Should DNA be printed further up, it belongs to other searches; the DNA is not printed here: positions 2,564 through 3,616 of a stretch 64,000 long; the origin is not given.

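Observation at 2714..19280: Three diverged copies of an exported A / B / C hydrolase module packed around a TonB-dependent-receptor-like porin: candidate protein/peptide utilisation locus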

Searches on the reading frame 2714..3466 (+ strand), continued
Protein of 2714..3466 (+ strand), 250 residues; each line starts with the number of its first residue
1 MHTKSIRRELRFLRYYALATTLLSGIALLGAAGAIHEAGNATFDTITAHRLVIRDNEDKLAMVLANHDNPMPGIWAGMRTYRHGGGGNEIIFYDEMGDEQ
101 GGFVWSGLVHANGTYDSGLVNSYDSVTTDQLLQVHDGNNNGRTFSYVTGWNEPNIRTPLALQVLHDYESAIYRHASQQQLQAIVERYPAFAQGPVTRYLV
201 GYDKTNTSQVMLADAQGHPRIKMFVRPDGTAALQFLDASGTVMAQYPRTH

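Call 85: fold_search(model_id=the predicted structure, library=viral)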
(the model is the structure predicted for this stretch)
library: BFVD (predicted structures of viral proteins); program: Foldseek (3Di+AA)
matches with E <= 10: 559; with E <= 0.001: 0
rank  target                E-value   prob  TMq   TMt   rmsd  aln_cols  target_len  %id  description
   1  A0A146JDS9            1.1e-03  1.00  0.28  0.31  10.4       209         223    9  (no name in the UniProt tables at hand)
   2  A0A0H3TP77            2.3e-03  0.72  0.16  0.13  20.0       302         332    8  (no name in the UniProt tables at hand)
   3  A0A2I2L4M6            4.2e-03  0.99  0.23  0.27  13.7       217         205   12  MORN-repeat protein [Orpheovirus IHUMI-LCC2]
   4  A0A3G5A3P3            4.4e-03  0.96  0.21  0.15  23.2       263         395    8  Uncharacterized protein (Fragment) [Harvfovirus sp.]
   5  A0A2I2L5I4            4.4e-03  0.63  0.16  0.13  22.2       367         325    9  MORN-repeat protein [Orpheovirus IHUMI-LCC2]
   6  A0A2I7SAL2            4.7e-03  0.95  0.24  0.18  14.1       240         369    7  (no name in the UniProt tables at hand)
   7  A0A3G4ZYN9            8.9e-03  0.54  0.17  0.12  16.5       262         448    7  MORN repeat-containing protein [Gaeavirus sp.]
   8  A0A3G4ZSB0            9.4e-03  0.99  0.33  0.26  17.6       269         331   10  MORN repeat-containing protein [Edafosvirus sp.]
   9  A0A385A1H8            2.9e-02  0.41  0.18  0.16  22.3       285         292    7  (no name in the UniProt tables at hand)
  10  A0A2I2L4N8            3.3e-02  0.99  0.26  0.32   9.9       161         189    8  MORN-repeat protein [Orpheovirus IHUMI-LCC2]
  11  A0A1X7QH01            3.8e-02  0.97  0.25  0.33  10.8       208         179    8  (no name in the UniProt tables at hand)
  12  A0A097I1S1            4.7e-02  0.33  0.16  0.22  19.5       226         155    6  (no name in the UniProt tables at hand)
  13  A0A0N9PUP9            5.3e-02  1.00  0.30  0.49   4.4       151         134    7  YwqK-like antitoxin protein [Port-miou virus]
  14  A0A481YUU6            6.2e-02  0.72  0.24  0.13  12.5       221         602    7  MORN repeat protein [Marseillevirus LCMAC102]
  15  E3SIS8                6.2e-02  0.18  0.15  0.05  16.8       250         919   13  Phage tail fiber-like protein [Synechococcus phage S-SM2]
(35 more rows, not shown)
